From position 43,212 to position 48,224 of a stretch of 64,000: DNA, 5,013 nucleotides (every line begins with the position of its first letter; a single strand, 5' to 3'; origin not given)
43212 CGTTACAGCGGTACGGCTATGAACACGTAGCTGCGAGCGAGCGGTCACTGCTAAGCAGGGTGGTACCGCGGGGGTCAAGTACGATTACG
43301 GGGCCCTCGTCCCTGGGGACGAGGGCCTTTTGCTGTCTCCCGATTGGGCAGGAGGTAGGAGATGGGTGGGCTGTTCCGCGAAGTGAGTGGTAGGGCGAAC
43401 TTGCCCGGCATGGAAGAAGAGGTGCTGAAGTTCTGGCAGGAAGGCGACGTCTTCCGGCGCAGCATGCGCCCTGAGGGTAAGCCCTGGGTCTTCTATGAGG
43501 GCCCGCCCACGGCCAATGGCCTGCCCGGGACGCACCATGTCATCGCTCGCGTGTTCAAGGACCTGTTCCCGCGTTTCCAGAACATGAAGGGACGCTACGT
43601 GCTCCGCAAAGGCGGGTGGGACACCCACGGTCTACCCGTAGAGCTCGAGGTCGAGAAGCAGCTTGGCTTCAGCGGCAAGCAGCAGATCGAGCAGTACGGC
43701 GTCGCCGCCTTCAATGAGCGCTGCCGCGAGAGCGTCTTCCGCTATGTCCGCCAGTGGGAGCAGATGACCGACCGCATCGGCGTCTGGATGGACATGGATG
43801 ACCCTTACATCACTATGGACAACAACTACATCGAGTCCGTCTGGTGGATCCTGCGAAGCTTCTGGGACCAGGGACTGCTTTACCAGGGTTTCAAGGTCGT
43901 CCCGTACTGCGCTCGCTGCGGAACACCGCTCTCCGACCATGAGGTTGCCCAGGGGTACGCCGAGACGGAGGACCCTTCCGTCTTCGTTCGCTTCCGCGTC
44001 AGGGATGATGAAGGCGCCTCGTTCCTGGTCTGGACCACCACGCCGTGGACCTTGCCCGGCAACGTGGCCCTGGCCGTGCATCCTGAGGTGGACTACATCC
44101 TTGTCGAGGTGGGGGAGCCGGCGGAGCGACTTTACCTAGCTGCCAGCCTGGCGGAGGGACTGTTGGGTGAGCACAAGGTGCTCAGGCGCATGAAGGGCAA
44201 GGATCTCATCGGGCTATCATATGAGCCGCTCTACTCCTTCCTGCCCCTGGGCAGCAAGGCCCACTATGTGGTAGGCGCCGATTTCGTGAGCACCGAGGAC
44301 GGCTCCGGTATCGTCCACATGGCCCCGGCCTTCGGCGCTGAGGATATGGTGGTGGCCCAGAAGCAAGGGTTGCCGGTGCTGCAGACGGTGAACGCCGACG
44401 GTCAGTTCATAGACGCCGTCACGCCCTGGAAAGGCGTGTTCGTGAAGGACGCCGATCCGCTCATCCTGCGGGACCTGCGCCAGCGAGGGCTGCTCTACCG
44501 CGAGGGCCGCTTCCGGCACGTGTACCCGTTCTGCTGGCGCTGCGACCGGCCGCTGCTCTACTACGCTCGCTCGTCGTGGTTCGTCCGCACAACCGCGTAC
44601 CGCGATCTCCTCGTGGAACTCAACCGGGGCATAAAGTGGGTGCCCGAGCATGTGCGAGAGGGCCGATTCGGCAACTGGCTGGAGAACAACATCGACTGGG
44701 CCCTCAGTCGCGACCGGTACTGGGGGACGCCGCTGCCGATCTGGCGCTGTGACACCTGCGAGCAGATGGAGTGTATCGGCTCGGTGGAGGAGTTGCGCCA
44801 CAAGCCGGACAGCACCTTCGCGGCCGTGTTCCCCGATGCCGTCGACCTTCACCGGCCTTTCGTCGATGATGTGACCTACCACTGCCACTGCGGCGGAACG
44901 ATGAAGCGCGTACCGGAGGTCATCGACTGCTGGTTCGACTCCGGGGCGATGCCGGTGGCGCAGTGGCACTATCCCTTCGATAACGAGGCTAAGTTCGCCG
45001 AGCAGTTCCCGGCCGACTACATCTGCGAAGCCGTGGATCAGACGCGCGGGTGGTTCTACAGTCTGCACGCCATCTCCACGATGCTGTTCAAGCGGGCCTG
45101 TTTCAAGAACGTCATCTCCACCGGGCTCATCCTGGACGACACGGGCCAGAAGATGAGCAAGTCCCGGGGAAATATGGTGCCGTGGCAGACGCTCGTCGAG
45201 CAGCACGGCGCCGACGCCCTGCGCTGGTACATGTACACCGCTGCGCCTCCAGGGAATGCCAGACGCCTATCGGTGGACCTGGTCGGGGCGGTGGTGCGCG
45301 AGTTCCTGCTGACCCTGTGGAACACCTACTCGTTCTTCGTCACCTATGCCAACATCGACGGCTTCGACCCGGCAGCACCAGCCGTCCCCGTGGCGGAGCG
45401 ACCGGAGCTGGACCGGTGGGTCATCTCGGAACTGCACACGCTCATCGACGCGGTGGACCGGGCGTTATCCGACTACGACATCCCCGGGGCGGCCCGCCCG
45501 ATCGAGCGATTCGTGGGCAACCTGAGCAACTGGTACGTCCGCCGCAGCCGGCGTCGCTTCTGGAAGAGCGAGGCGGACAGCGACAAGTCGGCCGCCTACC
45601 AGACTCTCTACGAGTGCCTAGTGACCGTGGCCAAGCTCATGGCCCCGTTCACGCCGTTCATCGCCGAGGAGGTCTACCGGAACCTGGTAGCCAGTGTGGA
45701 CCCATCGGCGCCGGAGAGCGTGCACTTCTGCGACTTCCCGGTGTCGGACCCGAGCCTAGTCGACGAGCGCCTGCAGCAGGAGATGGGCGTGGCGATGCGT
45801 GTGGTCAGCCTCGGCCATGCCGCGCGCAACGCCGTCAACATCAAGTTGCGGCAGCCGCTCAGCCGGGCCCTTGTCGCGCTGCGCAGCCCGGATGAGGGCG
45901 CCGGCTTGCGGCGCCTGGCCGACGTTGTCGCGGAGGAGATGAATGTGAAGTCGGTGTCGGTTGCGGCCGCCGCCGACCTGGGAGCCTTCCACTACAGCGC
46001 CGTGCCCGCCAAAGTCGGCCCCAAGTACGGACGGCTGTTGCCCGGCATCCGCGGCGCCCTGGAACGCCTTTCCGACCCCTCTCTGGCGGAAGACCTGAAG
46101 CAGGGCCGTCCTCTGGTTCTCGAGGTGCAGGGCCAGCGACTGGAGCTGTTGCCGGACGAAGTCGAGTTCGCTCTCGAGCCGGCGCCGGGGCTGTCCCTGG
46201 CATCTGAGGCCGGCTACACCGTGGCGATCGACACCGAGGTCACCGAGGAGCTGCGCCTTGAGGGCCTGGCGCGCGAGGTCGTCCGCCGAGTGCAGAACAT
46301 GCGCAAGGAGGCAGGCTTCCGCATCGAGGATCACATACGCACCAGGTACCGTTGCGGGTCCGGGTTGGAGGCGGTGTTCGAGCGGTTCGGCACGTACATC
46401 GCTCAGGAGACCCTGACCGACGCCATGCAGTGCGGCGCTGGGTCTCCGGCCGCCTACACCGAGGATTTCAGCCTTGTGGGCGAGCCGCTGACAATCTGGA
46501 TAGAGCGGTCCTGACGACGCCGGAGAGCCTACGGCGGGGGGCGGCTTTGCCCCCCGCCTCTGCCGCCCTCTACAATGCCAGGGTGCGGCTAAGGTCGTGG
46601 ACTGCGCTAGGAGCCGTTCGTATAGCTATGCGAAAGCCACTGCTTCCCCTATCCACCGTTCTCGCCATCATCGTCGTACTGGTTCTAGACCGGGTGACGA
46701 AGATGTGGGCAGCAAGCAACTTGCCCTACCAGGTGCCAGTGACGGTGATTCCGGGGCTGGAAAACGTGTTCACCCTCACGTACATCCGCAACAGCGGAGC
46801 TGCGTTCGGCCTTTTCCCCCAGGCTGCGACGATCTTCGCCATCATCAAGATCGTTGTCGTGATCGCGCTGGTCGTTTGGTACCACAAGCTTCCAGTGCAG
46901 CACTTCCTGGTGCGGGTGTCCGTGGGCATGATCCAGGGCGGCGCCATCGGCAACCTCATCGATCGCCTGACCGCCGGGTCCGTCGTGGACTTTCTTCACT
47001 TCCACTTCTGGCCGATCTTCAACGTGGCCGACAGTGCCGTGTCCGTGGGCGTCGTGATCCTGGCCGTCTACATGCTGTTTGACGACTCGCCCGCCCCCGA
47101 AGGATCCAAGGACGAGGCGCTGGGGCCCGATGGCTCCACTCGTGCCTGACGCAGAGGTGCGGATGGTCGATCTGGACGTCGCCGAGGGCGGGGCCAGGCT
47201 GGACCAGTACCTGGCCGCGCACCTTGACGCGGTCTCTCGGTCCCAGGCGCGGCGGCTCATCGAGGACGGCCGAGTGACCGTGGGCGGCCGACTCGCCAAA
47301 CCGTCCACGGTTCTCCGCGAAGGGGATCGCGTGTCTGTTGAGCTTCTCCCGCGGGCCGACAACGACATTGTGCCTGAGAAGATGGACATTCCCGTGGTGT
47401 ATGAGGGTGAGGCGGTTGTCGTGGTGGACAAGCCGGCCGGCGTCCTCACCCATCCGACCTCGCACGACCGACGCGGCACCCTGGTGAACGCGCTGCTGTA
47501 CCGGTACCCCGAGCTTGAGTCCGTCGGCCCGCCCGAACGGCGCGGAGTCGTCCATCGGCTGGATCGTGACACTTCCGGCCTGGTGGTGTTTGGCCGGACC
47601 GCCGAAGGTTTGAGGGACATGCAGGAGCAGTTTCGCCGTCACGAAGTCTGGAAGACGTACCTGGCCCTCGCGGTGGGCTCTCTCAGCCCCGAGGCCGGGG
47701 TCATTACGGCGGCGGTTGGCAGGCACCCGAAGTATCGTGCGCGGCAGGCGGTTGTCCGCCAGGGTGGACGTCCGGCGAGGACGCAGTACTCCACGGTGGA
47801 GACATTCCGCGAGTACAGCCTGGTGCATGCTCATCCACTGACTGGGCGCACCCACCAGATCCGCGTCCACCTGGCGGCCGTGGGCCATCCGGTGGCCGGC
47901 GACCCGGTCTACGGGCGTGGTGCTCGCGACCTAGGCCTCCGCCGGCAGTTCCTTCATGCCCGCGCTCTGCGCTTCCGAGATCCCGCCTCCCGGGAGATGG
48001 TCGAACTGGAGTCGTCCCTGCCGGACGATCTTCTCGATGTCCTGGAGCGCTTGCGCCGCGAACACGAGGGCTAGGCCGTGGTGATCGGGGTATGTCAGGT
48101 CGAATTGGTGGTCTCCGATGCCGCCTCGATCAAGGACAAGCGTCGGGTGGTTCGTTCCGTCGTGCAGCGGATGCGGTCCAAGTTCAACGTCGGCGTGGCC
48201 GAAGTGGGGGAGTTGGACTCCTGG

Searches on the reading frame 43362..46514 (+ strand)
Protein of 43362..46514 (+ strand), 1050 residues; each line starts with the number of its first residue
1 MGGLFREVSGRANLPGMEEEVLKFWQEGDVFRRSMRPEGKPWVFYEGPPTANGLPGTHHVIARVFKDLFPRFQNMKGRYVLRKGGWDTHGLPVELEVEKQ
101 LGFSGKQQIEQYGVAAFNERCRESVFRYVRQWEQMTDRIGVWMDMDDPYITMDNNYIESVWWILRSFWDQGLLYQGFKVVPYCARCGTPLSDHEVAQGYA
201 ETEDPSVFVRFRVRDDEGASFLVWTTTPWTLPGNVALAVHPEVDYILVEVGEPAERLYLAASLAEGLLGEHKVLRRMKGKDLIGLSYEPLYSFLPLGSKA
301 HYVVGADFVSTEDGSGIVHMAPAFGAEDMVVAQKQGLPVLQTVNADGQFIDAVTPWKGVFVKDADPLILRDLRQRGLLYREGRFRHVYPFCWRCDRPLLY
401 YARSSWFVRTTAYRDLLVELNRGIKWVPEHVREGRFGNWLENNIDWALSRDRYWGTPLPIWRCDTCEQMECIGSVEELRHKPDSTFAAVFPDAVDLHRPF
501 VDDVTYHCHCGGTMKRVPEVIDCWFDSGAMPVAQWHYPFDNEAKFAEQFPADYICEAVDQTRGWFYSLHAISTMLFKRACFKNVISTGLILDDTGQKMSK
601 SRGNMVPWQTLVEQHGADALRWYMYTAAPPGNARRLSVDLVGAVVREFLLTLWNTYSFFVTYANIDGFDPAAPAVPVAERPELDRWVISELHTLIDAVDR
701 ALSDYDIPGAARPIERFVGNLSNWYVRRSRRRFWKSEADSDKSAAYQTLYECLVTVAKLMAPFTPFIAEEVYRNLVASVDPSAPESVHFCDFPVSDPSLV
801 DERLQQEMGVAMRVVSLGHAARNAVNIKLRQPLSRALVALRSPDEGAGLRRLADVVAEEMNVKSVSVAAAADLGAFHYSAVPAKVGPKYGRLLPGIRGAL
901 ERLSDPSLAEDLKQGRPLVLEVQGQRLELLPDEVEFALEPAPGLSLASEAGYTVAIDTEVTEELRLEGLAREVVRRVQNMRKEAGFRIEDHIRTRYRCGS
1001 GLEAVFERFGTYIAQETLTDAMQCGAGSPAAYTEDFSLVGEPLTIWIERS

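Call 6: search_protein_families(library=ncbifam, proteins=[window:43362-46514:+], max_evalue=0.001)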
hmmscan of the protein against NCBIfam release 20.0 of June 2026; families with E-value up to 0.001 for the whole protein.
window:43362-46514:+ (1050 aa): 18 families
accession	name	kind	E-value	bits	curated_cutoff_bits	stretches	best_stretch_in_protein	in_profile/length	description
TIGR00392.1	ileS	equivalog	1.6e-287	956.2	621.4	1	9-839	3-850/861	isoleucine--tRNA ligase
NF000258.1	MupB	exception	1.1e-257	857.8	1900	1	18-993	9-976/1033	mupirocin-resistant isoleucine--tRNA ligase MupB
NF000257.1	MupA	exception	3.7e-256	852.6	1900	1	18-993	9-970/1024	mupirocin-resistant isoleucine--tRNA ligase MupA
TIGR00422.1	valS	equivalog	4e-122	408.9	612.1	2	294-872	247-791/863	valine--tRNA ligase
NF009687.0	PRK13208.1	equivalog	1e-120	404.3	738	2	298-870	250-791/801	valine--tRNA ligase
NF004349.1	PRK05729.1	equivalog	2e-104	350.5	704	2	293-869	240-771/860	valine--tRNA ligase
NF040702.1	ileS_w_GNAT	exception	2.6e-93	313.4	1999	2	269-775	465-956/1100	isoleucine--tRNA ligase, N-acetyltransferase domain-containing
NF011492.0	PRK14900.1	equivalog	5.9e-74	249.6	1783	2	301-881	264-812/1044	valine--tRNA ligase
NF000540.1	alt_ValS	exception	6.1e-63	213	900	2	356-842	337-804/827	valine--tRNA ligase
NF008957.0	PRK12300.1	subfamily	7.9e-49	166.4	677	2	17-331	9-324/946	leucine--tRNA ligase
TIGR00395.1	leuS_arch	equivalog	1.9e-44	152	648.5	2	18-331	4-318/938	leucine--tRNA ligase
TIGR00396.1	leuS_bact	equivalog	2.7e-32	111.8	548.4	3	17-205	6-179/843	leucine--tRNA ligase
TIGR00398.1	metG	equivalog_domain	6.6e-23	81.2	336.35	1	579-779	310-505/530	methionine--tRNA ligase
NF001100.0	PRK00133.1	equivalog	1.3e-18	67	587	2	582-776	316-503/676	methionine--tRNA ligase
NF008900.0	PRK12267.1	equivalog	1.6e-14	53.3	598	1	520-777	224-478/648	methionine--tRNA ligase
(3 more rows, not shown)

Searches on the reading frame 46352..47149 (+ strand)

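Call 78: search_protein_families(library=pfam, proteins=[window:46352-47149:+], max_evalue=0.0001)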
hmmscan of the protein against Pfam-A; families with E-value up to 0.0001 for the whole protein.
window:46352-47149:+ (265 aa): 1 family
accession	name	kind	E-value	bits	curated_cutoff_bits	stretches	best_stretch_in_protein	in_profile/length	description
PF01252.23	Peptidase_A8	-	1.1e-39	136.3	25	1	106-243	2-142/142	Signal peptidase (SPase) II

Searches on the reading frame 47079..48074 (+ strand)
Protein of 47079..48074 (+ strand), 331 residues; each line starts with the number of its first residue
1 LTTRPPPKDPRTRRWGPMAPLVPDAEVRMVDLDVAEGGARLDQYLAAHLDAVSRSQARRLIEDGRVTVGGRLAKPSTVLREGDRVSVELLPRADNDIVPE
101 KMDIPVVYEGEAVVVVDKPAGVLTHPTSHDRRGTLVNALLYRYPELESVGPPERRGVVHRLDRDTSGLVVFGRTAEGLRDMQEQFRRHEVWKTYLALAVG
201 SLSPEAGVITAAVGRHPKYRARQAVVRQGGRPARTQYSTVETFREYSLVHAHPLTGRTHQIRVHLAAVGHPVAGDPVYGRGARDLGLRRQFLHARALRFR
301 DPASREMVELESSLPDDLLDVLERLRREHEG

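Call 78: search_protein_families(library=pfam, proteins=[window:47079-48074:+], max_evalue=0.0001)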
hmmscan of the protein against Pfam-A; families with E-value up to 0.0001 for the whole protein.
window:47079-48074:+ (331 aa): 2 families
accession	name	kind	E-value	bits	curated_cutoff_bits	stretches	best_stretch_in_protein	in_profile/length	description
PF00849.27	PseudoU_synth_2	-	2.3e-32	112.8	26.8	1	113-267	2-152/152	RNA pseudouridylate synthase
PF01479.30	S4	-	1.6e-13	50.6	22.8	1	40-85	2-48/48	S4 domain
